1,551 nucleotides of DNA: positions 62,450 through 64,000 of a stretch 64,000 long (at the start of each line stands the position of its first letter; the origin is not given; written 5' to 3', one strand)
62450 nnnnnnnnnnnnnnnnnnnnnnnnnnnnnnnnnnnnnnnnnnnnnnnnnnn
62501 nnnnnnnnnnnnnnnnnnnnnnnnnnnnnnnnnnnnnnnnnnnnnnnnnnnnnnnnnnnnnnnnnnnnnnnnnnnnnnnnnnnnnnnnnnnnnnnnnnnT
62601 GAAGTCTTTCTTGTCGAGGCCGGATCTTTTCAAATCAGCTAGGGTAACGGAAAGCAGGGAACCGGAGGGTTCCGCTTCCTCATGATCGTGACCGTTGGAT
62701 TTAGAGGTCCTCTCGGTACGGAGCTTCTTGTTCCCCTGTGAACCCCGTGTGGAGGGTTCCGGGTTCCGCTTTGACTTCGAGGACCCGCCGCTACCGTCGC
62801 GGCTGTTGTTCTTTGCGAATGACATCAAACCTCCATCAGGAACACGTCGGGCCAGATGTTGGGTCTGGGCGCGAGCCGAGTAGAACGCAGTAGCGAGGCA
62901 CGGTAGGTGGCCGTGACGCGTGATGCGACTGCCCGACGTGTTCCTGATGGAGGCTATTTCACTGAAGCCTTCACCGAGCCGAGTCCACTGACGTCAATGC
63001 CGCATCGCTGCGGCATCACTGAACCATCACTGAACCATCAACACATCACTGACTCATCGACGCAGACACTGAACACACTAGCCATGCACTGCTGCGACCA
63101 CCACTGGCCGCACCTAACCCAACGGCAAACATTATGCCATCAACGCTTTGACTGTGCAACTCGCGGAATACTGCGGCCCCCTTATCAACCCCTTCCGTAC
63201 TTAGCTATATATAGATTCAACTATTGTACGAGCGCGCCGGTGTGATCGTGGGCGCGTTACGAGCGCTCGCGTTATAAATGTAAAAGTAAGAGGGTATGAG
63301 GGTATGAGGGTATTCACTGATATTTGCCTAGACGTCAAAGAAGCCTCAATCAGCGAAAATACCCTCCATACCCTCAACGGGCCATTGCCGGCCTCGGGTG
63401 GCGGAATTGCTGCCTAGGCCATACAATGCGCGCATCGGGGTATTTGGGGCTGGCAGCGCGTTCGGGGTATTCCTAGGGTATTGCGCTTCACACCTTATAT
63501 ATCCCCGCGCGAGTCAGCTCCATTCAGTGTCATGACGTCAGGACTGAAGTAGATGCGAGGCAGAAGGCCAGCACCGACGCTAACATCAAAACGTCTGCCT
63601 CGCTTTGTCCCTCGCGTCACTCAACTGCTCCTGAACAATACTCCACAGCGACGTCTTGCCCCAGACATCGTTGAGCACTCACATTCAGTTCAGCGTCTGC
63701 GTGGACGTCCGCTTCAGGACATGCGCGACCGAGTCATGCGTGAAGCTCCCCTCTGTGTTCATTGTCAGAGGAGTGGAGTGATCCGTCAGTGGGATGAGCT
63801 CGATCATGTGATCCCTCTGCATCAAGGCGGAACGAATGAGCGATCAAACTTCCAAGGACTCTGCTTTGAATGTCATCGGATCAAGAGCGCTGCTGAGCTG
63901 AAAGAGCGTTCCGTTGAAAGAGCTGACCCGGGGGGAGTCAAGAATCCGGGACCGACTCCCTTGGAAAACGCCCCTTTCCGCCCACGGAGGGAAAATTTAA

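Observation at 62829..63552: Repeat-dense region adjacent to HNH gene: candidate cos/pac and/or origin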

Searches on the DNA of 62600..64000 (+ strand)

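Call 6: search_dna_similar(query=window:62600-64000:+, collection=phages, mode=distant, max_rows=30)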
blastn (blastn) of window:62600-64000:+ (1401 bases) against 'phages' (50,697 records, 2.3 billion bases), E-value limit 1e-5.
No match.

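Call 44: search_rna_families(source=window, start=62600, end=63700, threshold=evalue, max_evalue=1)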
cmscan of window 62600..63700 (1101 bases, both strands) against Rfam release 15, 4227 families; matches with E-value up to 1: 2.
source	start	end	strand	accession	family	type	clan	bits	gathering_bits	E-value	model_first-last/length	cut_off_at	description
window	62830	62953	+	RF04104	MIR918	Gene; miRNA;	-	22.9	268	0.14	1-265/265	no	MIR918 microRNA precursor family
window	62830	62953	-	RF04104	MIR918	Gene; miRNA;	-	22.7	268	0.16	1-265/265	no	MIR918 microRNA precursor family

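Call 77: build_rna_model(alignment_id=A4, structure=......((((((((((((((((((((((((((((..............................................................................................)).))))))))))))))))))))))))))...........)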
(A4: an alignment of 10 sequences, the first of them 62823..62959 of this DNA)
Model R1 built from alignment A4 (10 sequences, 168 columns); structure: as given.
model positions 142; base pairs 25; branch points 0; effective number of sequences 7.73; information 0.59 bits per position. Calibrated on 0.2 Mb of random sequence (short: E-values are rough).
structure used (alignment columns):
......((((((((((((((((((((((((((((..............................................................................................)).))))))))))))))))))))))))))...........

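Call 79: search_with_rna_model(model_id=R1, sources=[window, L001, L002, L003, L004, L005, L006, L007, L008, L009, L010, L011, L012, L013, L014, L015, L016, L017, L018, L019, L020, L021, L022, L023, L024, L025, L026, L027, L028, L029, L030, L031, L032, L033, L034, L035, L036, L037, L038, L039, L040, L041, L042, L043, L044, L045, L046, L047, L048, L049, L050, L051, L052, L053, L054, L055, L056, L057, L058, L059, L060, L061, L062, L063, L064, L065, L066, L067, L068, L069, L070, L071, L072, L073, L074, L075, L076, L077, L078, L079, L080, L081, L082, L083, L084, L085, L086, L087, L107, L131, L165, L166, L167, L168, L169, L170], max_evalue=1)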
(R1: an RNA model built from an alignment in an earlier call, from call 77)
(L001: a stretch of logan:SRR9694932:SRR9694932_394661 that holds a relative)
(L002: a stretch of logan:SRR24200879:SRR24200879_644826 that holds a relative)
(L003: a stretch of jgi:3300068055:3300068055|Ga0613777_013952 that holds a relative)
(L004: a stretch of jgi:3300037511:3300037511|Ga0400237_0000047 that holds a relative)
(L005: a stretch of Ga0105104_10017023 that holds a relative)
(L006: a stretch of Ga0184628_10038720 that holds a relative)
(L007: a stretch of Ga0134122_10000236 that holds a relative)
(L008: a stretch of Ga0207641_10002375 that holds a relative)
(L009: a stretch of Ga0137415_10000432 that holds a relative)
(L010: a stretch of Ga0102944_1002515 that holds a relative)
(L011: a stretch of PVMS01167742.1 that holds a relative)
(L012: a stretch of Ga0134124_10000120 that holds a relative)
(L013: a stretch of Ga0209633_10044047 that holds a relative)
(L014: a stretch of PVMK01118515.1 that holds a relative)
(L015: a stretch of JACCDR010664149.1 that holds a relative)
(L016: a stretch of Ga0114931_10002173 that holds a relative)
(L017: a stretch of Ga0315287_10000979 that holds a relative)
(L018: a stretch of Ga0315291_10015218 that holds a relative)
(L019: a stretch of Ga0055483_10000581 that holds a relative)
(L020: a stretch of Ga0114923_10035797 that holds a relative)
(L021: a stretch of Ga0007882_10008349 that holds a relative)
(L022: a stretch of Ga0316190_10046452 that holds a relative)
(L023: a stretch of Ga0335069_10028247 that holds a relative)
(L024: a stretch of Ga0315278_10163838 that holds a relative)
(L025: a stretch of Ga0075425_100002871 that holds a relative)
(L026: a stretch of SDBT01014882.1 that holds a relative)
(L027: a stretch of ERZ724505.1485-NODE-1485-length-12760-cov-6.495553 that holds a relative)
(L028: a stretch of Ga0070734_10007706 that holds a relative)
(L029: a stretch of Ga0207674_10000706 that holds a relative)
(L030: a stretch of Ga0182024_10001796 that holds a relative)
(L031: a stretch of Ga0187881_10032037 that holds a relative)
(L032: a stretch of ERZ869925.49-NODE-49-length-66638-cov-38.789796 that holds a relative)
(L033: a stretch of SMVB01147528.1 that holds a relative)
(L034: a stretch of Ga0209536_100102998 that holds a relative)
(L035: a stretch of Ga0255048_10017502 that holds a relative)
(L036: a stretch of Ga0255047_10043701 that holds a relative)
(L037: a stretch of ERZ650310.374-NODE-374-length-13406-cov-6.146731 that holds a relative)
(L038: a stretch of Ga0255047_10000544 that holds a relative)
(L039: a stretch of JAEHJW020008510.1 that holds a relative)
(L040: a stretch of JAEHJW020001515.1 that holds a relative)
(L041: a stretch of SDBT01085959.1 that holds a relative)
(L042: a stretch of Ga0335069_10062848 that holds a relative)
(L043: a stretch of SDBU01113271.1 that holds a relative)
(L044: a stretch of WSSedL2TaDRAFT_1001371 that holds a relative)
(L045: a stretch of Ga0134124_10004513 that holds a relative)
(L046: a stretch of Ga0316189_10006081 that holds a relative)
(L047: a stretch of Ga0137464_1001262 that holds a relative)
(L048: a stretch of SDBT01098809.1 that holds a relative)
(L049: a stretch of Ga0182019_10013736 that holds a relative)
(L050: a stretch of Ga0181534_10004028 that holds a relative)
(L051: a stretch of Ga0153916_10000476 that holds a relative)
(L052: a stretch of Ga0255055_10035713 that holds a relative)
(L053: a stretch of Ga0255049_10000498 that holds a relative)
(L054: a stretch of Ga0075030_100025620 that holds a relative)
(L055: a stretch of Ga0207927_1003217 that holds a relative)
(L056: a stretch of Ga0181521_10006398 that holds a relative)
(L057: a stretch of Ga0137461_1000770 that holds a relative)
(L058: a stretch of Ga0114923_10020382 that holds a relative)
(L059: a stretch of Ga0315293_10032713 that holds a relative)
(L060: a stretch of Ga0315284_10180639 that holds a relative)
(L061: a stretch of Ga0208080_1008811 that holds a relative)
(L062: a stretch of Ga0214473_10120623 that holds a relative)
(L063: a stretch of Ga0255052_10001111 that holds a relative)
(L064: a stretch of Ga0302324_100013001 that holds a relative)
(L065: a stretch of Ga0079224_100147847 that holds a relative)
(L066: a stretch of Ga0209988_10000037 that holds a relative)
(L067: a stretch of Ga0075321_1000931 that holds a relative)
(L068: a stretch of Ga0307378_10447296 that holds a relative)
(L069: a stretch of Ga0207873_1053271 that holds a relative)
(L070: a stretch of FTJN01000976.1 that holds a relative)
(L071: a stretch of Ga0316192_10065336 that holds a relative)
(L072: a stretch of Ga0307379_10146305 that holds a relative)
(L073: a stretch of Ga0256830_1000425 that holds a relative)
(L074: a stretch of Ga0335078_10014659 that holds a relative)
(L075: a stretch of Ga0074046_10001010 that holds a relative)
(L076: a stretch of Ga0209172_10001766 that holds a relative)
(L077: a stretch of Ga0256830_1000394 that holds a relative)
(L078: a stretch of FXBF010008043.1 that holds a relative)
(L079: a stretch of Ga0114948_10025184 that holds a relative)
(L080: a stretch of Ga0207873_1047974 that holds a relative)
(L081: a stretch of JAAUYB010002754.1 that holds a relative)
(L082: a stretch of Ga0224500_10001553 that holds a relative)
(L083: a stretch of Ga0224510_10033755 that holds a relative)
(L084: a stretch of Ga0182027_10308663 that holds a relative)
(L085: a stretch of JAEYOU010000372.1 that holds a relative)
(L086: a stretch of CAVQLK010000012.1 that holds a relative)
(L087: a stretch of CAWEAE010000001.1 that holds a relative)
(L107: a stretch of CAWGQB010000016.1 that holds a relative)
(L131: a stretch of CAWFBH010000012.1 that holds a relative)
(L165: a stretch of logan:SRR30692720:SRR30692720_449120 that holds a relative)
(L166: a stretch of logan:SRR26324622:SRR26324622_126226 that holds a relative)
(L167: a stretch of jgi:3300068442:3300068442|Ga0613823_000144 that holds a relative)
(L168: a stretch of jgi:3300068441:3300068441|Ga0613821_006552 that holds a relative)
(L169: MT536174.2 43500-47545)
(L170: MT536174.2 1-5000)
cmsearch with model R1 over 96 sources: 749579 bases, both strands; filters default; matches with E-value up to 1: 27.
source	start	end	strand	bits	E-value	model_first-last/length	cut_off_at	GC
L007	4810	4952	+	112.9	1.6e-26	1-142/142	no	0.59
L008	4811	4952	+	108.2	2.6e-25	1-142/142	no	0.59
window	62823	62959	-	98.3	9.3e-23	1-142/142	no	0.61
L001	1008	1144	+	98.3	9.3e-23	1-142/142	no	0.61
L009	4822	4952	+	90.1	1.2e-20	1-142/142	no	0.56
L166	1267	1399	+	89.3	2.1e-20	1-142/142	no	0.58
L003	407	553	+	86.6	1e-19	1-142/142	no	0.58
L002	1102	1244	+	84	4.9e-19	1-142/142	no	0.6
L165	928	1084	+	81.7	1.9e-18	1-142/142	no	0.55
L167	5891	6003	+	80.1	4.9e-18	1-142/142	no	0.6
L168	2647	2759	+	80.1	4.9e-18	1-142/142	no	0.6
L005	2112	2246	+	74.7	1.2e-16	1-142/142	no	0.52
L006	60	185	+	71.8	7e-16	1-142/142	no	0.56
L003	402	548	-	54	2.8e-11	1-142/142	no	0.59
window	62824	62964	+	53.7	3.3e-11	1-142/142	no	0.6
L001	1003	1143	-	53.7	3.3e-11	1-142/142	no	0.6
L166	1263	1395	-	46.7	2.3e-09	1-142/142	no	0.57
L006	54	178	-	45.6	4.4e-09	1-142/142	no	0.57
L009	4819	4948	-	44.6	7.8e-09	1-142/142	no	0.57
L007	4804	4947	-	41.6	4.6e-08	1-142/142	no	0.59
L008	4805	4948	-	41.6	4.6e-08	1-142/142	no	0.59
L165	925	1080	-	40.5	9e-08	1-142/142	no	0.54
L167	5886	5998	-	37.9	4.3e-07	1-142/142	no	0.61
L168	2642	2754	-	37.9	4.3e-07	1-142/142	no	0.61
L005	2104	2239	-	36.4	1e-06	1-142/142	no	0.52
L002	1100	1242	-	25.2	0.00083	1-142/142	no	0.6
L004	1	88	+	15.5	0.28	68-142/142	5'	0.58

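Call 84: search_with_rna_model(model_id=R1, sources=[L171, L172, L173, L174, L175], max_evalue=1)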
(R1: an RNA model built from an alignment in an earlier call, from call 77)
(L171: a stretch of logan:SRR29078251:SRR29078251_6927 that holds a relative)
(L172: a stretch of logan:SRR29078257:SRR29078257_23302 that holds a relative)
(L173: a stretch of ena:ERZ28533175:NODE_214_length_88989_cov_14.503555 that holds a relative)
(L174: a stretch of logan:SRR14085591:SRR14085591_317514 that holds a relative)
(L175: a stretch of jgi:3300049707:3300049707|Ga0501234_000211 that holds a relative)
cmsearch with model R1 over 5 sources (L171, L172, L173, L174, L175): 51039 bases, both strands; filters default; matches with E-value up to 1: 10.
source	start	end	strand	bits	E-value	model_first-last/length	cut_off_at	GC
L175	5301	5438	+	50.8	1.3e-11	1-142/142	no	0.55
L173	5854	6003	+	50.7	1.4e-11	1-142/142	no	0.53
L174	1151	1300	+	50.7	1.4e-11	1-142/142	no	0.53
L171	1119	1241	+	37.2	4.4e-08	1-142/142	no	0.56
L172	1102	1224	+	37.2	4.4e-08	1-142/142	no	0.56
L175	5295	5434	-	29.9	3.4e-06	1-142/142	no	0.56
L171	1118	1238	-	28.7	6.9e-06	1-142/142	no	0.55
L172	1101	1221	-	28.7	6.9e-06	1-142/142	no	0.55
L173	5853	5997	-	25.4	5.2e-05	1-142/142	no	0.54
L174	1150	1294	-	25.4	5.2e-05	1-142/142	no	0.54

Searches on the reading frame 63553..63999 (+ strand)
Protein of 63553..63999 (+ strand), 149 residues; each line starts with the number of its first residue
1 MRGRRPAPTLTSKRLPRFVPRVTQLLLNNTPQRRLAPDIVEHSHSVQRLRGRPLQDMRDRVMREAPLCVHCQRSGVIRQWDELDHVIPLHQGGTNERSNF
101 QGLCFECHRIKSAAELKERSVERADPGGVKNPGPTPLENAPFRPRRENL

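Call 10: search_protein_families(library=pfam, proteins=[window:63553-63999:+], max_evalue=0.01)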
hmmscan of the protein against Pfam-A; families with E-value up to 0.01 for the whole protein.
window:63553-63999:+ (149 aa): 2 families
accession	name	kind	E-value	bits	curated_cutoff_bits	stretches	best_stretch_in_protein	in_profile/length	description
PF01844.29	HNH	-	5.9e-11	42.8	21.4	1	68-112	1-45/47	HNH endonuclease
PF14279.12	HNH_5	-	3.9e-06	27.1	27.5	1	68-111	1-43/56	HNH endonuclease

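Call 11: search_protein_families(library=phrogs, proteins=[window:63553-63999:+], max_evalue=0.001)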
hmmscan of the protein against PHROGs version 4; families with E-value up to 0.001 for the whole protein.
window:63553-63999:+ (149 aa): 15 families
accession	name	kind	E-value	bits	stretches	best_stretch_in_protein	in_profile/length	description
phrog_589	-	DNA, RNA and nucleotide metabolism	8.2e-21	75.5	1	11-119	40-146/179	HNH endonuclease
phrog_144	-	DNA, RNA and nucleotide metabolism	1.3e-16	61.7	1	42-119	60-140/175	HNH endonuclease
phrog_2323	-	DNA, RNA and nucleotide metabolism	2.3e-14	54.3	1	44-127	14-99/113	HNH endonuclease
phrog_6050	-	DNA, RNA and nucleotide metabolism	3.6e-14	53.4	1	62-122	308-369/402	HNH endonuclease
phrog_333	-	DNA, RNA and nucleotide metabolism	5.4e-14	53.5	1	54-124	21-91/138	HNH endonuclease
phrog_5956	-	DNA, RNA and nucleotide metabolism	2.5e-13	50.9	1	39-130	32-126/138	HNH endonuclease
phrog_7785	-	DNA, RNA and nucleotide metabolism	3.2e-10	41.2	1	46-120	48-120/147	HNH endonuclease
phrog_7275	-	unknown function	3.3e-09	37.8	1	82-115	8-41/67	-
phrog_338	-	DNA, RNA and nucleotide metabolism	9.4e-09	36.1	1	47-124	187-267/340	HNH endonuclease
phrog_1271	-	DNA, RNA and nucleotide metabolism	4.5e-07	30.6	1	58-118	259-322/361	HNH endonuclease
phrog_119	-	DNA, RNA and nucleotide metabolism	1.2e-06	28.7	1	55-118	192-261/443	HNH endonuclease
phrog_8660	-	DNA, RNA and nucleotide metabolism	8.4e-06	27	1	60-113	119-178/196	HNH endonuclease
phrog_2214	-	DNA, RNA and nucleotide metabolism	1.6e-05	25.2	1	56-118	183-243/429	HNH endonuclease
phrog_32453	-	DNA, RNA and nucleotide metabolism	2.9e-05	25.3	1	81-117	84-120/175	HNH endonuclease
phrog_5718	-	DNA, RNA and nucleotide metabolism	4.4e-05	23.7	1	55-124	117-186/394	HNH endonuclease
